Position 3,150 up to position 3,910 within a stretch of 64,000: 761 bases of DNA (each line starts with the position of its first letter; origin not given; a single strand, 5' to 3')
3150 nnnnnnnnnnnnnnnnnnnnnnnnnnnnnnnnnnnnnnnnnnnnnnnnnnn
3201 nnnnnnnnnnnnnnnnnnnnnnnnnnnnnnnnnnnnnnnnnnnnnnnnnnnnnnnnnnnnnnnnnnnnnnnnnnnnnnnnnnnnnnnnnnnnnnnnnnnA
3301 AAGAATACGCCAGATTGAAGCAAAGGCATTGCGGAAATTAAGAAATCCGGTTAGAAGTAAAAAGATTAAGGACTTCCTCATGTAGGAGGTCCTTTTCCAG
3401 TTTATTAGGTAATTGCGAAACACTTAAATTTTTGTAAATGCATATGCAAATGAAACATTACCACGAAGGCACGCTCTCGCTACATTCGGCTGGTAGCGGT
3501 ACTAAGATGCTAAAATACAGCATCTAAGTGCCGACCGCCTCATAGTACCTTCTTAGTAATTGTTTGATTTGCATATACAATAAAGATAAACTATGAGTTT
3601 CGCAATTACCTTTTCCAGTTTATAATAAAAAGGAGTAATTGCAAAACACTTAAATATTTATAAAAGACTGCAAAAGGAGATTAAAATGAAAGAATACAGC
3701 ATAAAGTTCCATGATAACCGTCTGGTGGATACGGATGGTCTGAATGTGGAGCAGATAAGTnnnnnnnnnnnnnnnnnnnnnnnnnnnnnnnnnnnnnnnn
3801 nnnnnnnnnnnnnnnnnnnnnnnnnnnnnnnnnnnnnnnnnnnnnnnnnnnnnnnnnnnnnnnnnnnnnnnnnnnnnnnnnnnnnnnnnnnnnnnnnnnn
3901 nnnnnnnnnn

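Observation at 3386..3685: About 200-bp structured element with nested direct and inverted repeats between sigA and the PL11 gene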

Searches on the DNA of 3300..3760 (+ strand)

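Call 4: search_rna_families(source=window, start=3300, end=3760, threshold=evalue, max_evalue=10, show_alignments=3)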
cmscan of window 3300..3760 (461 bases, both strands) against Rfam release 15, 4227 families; matches with E-value up to 10: 15.
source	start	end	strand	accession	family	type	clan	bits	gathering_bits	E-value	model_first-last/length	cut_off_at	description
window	3586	3658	-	RF00245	mir-19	Gene; miRNA;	CL00110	20.5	50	0.23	1-79/79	no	mir-19 microRNA precursor family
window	3557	3648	+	RF01871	MALAT1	Gene; lncRNA;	-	18.8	70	5.3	1-95/95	no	Metastasis associated lung adenocarcinoma transcript 1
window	3300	3396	+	RF02607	AbsR25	Gene; sRNA;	-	18.4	47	0.87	7-164/164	5'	Acinetobacter sRNA 25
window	3533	3652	+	RF04339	Plastid-psbJ-3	Cis-reg;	CL00152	18.3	61.7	1.3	1-125/125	no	Plastid-psbJ-3 3UTR RNA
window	3591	3649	-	RF00910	mir-873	Gene; miRNA;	-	15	95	2.7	1-77/77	no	mir-873 microRNA precursor family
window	3597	3647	-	RF03995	mir-7957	Gene; miRNA;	-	15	76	8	1-59/59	no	mir-7957 microRNA precursor family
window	3373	3406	-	RF01098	RF_site9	Cis-reg; frameshift_element;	-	14.4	70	8.2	1-50/50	no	Gag/pro ribosomal frameshift site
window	3667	3704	-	RF04332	Plastid-rpoB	Cis-reg;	-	14.2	45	9.9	1-49/49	no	Plastid-rpoB 5UTR RNA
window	3604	3682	+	RF00445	MIR399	Gene; miRNA;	-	14.1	57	3.2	18-100/117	no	mir-399 microRNA precursor family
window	3598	3644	+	RF01227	snoR83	Gene; snRNA; snoRNA; HACA-box;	-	13.7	40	9.2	64-115/129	no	Small nucleolar RNA snoR83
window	3609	3643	-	RF02888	BtsR1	Gene; sRNA;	-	13.5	66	6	1-51/51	no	Bacillus sRNA 1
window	3394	3455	-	RF04170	MIR7723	Gene; miRNA;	-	12.7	200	7.8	88-150/235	no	MIR7723 microRNA precursor family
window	3308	3413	+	RF01929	bxd_1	Gene; lncRNA;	-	12.3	75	3.1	1-86/86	no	Bithoraxoid conserved region 1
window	3586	3659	-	RF01043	MIR1023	Gene; miRNA;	-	12.1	90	7.8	1-165/165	no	MIR1023 microRNA precursor family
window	3300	3596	-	RF01894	PCA3_2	Gene; lncRNA;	-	6.7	100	6.6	1-260/409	3'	Prostate cancer antigen RNA 3 conserved region 2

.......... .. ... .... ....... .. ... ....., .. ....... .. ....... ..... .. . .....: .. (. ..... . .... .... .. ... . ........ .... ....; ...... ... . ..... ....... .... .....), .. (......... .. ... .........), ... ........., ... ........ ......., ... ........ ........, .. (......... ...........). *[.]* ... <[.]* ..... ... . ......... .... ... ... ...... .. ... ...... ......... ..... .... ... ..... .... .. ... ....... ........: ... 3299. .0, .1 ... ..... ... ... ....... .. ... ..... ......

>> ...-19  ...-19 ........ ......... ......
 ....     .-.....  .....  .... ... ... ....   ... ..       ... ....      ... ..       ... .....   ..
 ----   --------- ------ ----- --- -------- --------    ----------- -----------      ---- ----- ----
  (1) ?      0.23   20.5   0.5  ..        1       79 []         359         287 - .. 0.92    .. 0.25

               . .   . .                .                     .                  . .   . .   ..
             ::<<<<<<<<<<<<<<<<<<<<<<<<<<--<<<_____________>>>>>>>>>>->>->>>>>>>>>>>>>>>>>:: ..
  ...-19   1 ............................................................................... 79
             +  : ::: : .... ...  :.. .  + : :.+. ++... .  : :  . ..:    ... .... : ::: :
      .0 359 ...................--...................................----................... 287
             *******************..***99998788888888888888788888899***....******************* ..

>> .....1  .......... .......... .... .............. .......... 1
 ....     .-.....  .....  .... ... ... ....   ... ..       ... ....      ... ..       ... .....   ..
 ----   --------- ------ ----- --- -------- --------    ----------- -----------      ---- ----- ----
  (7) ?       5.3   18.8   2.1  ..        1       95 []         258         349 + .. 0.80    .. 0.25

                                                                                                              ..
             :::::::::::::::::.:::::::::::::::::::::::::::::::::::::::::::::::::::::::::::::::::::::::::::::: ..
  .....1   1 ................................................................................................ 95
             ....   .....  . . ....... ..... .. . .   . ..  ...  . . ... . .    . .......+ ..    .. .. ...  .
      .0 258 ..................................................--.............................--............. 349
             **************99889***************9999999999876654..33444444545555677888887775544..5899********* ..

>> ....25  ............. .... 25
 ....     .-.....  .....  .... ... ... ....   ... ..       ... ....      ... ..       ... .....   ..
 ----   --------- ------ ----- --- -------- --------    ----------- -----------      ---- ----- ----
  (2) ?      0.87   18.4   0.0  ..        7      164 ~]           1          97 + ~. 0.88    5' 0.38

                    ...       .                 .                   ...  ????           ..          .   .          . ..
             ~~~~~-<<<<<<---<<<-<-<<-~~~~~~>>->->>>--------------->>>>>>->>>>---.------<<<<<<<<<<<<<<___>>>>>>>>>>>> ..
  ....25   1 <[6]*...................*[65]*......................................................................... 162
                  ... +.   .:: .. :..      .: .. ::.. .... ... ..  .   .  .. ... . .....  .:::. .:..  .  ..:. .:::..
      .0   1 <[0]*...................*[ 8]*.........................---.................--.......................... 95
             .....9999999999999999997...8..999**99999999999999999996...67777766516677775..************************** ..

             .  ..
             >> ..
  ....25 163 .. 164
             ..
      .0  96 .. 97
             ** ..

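Call 34: search_dna_similar(query=window:3400-3615:+, collection=phages, mode=distant, max_evalue=0.01)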
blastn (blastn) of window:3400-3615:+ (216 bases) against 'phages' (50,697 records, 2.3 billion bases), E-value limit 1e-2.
Records with a match: 3; places in all: 3; records where one place covers at least 80% of the query: 0.
Best place of each record, by identity: 80-90% 3.
By first word of the organism name: Bacteriophage 3.
By host as written in the record: - 3.
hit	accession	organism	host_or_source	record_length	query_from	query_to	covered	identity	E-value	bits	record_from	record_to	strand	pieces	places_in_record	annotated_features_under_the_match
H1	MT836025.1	Bacteriophage sp.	human fecal samples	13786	64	108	21%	82.2%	5e-3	46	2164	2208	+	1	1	record has no annotation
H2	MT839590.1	Bacteriophage sp.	human fecal samples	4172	67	111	21%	82.2%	5e-3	46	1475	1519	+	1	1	record has no annotation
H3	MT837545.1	Bacteriophage sp.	human fecal samples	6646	94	129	17%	88.9%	1e-3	48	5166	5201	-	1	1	record has no annotation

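Call 35: search_dna_similar(query=window:3400-3615:+, collection=plasmids, mode=distant, max_evalue=0.01)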
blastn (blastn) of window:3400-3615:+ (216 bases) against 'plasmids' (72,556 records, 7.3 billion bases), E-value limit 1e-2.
No match.

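Call 37: get_annotated_region(hit=H1, flank=1500)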
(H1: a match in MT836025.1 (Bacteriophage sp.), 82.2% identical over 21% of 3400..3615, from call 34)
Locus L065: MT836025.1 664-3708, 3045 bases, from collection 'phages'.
description: UNVERIFIED: Bacteriophage sp. clone scaffold_1229 genomic sequence.
organism: Bacteriophage sp. (NCBI taxid 38018)
taxonomy: Viruses
host: -; source: human fecal samples; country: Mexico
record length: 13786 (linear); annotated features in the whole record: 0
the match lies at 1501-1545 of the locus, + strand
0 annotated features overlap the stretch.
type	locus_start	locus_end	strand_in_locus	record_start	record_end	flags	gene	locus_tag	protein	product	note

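Call 38: get_annotated_region(hit=H2, flank=1500)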
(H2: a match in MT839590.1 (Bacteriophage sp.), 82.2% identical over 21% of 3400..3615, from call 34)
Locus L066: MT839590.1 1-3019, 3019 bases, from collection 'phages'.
description: UNVERIFIED: Bacteriophage sp. clone scaffold_11128 genomic sequence.
organism: Bacteriophage sp. (NCBI taxid 38018)
taxonomy: Viruses
host: -; source: human fecal samples; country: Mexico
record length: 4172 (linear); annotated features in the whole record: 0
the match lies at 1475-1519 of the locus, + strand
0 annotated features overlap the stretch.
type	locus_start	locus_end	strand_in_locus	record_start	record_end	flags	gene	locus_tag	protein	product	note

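Call 39: get_annotated_region(hit=H3, flank=1500)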
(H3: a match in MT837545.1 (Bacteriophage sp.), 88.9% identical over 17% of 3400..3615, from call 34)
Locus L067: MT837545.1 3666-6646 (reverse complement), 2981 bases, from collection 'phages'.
description: UNVERIFIED: Bacteriophage sp. clone scaffold_5085 genomic sequence.
organism: Bacteriophage sp. (NCBI taxid 38018)
taxonomy: Viruses
host: -; source: human fecal samples; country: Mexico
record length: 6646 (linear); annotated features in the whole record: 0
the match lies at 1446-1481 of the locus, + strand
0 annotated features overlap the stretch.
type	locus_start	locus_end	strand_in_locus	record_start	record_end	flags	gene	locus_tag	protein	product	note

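Call 81: build_rna_model(alignment_id=A3, structure=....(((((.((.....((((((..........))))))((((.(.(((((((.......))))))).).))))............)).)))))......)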
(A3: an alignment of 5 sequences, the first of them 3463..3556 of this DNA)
Model R1 built from alignment A3 (5 sequences, 100 columns); structure: as given.
model positions 98; base pairs 25; branch points 1; effective number of sequences 2.31; information 0.59 bits per position. Calibrated on 0.2 Mb of random sequence (short: E-values are rough).
structure used (alignment columns):
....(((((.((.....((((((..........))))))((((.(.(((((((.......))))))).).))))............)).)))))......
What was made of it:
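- Tried and rejected: It was built with a mistyped structure (call 81) and discarded.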

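Call 82: build_rna_model(alignment_id=A3, structure=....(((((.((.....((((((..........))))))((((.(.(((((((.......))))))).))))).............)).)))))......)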
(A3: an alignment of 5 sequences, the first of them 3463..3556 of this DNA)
Model R2 built from alignment A3 (5 sequences, 100 columns); structure: as given.
model positions 98; base pairs 25; branch points 1; effective number of sequences 2.09; information 0.589 bits per position. Calibrated on 0.2 Mb of random sequence (short: E-values are rough).
structure used (alignment columns):
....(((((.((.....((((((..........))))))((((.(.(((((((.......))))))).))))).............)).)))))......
